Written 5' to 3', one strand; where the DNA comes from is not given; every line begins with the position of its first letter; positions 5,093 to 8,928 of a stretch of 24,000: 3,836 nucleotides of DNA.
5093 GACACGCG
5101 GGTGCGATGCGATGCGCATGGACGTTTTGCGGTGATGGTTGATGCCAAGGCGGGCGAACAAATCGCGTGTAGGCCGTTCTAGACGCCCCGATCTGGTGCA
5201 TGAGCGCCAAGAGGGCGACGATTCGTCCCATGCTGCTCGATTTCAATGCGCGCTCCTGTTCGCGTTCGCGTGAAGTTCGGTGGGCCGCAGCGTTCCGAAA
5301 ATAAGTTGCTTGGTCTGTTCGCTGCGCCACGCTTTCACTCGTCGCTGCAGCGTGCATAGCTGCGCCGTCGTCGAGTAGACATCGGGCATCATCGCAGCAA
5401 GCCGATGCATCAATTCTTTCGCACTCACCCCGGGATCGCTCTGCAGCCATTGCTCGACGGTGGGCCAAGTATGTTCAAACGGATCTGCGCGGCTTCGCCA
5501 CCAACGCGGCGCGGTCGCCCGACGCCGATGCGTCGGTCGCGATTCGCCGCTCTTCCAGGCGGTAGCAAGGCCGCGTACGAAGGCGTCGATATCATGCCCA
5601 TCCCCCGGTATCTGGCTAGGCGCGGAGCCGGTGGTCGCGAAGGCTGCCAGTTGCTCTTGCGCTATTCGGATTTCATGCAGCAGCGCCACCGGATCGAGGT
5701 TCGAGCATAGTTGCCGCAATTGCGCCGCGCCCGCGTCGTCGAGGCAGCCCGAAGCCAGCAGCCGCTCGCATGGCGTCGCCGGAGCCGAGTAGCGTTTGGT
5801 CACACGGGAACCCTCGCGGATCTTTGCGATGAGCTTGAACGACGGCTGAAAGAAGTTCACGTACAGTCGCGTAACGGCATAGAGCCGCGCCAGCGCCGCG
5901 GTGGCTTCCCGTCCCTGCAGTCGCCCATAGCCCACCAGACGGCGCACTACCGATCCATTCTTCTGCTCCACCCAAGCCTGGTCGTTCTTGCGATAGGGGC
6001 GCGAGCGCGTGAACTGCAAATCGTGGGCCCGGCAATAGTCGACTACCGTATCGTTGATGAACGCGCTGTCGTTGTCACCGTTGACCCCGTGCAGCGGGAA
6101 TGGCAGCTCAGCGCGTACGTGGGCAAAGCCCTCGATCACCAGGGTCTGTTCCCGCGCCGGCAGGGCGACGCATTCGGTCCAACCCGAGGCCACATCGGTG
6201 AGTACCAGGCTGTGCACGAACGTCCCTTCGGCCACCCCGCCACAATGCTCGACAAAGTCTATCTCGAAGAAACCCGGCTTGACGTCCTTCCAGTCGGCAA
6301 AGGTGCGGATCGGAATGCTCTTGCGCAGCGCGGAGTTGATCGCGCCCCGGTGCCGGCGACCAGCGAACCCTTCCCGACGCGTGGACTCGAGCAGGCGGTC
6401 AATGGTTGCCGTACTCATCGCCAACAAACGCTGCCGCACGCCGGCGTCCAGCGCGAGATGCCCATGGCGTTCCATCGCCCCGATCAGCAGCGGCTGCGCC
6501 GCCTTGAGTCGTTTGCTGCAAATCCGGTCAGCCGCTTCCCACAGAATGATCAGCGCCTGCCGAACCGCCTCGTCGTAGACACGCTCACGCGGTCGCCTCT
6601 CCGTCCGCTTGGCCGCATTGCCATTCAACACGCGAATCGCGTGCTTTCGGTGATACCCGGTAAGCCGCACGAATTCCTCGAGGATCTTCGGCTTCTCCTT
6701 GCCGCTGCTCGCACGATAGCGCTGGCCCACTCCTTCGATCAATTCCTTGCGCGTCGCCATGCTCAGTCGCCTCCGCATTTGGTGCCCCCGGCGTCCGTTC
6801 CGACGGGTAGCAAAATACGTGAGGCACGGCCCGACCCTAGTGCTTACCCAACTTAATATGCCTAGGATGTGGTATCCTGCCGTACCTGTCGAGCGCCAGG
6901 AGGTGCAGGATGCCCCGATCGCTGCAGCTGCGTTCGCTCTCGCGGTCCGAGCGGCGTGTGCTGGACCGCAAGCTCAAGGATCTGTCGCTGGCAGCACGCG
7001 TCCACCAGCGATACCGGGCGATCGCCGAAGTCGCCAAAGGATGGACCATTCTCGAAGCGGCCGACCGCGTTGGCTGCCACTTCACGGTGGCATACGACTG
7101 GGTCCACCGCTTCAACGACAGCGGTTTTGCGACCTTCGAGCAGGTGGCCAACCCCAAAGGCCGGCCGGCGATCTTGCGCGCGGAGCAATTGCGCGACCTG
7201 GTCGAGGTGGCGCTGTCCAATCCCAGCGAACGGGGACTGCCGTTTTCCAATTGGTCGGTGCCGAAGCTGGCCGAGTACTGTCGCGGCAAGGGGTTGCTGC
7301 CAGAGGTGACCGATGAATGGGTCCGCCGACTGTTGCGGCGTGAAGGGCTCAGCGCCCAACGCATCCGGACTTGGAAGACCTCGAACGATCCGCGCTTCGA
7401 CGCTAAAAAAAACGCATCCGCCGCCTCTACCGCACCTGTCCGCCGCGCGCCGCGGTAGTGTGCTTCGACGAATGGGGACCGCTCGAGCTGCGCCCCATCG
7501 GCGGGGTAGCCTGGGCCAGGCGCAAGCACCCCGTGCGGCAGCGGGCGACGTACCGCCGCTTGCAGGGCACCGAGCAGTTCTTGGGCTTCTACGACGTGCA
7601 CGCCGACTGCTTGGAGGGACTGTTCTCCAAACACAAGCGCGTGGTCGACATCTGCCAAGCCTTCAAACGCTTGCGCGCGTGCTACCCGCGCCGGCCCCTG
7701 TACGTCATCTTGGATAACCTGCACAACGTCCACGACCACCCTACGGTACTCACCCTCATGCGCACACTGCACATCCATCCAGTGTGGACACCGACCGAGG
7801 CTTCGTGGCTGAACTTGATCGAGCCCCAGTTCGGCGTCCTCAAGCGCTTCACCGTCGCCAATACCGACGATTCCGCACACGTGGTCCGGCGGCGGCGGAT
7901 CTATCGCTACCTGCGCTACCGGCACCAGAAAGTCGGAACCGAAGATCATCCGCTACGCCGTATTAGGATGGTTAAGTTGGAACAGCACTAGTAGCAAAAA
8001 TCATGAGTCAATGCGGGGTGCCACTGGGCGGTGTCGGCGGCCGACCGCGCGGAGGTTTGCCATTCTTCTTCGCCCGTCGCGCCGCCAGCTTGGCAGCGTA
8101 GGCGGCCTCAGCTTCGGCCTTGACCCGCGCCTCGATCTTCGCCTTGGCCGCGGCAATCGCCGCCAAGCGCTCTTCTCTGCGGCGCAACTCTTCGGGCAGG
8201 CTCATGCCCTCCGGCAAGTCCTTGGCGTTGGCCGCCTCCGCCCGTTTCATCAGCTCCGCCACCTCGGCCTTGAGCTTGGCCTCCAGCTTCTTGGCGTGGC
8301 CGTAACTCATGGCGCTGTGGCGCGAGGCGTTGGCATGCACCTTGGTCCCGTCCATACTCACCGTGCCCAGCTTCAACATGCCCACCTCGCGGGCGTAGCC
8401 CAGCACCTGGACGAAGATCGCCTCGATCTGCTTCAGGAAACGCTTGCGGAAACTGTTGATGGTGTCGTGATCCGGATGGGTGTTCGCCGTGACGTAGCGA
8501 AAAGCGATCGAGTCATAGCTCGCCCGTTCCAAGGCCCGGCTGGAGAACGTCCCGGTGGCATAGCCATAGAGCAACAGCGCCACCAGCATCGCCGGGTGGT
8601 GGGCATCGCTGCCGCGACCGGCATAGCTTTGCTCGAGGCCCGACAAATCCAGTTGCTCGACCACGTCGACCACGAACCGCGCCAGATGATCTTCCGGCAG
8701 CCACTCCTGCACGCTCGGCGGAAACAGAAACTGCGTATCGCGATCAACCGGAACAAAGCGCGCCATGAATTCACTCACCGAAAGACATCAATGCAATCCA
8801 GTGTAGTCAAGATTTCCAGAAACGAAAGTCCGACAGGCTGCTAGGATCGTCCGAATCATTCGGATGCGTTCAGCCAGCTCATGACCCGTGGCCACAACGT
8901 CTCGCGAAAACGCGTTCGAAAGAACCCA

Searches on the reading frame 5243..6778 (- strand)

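Call 16: search_protein_families(library=pfam, proteins=[window:5243-6778:-], max_evalue=0.001)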
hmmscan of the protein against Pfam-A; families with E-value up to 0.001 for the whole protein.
window:5243-6778:- (511 aa): 1 family
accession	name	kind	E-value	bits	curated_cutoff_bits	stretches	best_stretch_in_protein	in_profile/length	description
PF00665.32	rve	-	2.1e-08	34.8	32.6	1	171-263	8-101/102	Integrase core domain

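Call 65: search_protein_families(library=ncbifam, proteins=[window:5243-6778:-], max_evalue=0.001)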
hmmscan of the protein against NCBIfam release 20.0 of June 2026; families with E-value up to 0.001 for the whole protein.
window:5243-6778:- (511 aa): 2 families
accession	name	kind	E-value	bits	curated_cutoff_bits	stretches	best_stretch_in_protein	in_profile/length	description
NF033577.2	transpos_IS481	equivalog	1.3e-09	38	224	1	106-281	78-243/284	IS481 family transposase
NF033546.1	transpos_IS21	equivalog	1.1e-06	28.4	160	0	425-490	42-104/294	IS21 family transposase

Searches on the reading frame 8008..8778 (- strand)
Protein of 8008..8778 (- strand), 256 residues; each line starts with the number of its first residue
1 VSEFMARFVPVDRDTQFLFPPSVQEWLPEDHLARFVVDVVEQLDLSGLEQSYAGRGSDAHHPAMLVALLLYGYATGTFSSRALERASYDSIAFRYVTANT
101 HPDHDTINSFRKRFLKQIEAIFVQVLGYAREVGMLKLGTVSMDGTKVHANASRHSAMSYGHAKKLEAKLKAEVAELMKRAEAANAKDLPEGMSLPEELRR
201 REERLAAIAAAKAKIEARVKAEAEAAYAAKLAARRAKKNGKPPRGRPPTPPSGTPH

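Call 4: search_protein_families(library=pfam, proteins=[window:8008-8778:-], max_evalue=0.01)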
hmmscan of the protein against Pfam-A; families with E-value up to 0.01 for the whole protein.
window:8008-8778:- (256 aa): 1 family
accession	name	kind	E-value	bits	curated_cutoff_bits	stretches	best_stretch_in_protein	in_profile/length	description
PF05598.16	DUF772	-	4.3e-16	59.1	23.1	1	56-125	1-74/74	Transposase domain (DUF772)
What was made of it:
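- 8008..8778 (-): N-terminal fragment of an IS1182-family transposase, abutting the 3' end of the hydrolase. It is the right edge of a 6-kb pile of IS remnants (2586-8844). Pfam DUF772 (call 4).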

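Call 65: search_protein_families(library=ncbifam, proteins=[window:8008-8778:-], max_evalue=0.001)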
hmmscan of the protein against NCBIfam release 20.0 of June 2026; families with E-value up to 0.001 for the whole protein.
window:8008-8778:- (256 aa): 2 families
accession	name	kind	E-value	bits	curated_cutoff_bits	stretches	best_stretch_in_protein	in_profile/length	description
NF033551.1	transpos_IS1182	equivalog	2.3e-57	195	270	1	12-237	3-234/488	IS1182 family transposase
NF033581.1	transpos_IS5_4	equivalog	3.8e-07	29.8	140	1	56-210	29-200/285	IS5 family transposase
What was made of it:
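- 8008..8778 (-): NCBIfam IS1182, 195 bits, covering model positions 3-234 of 488 (call 65).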
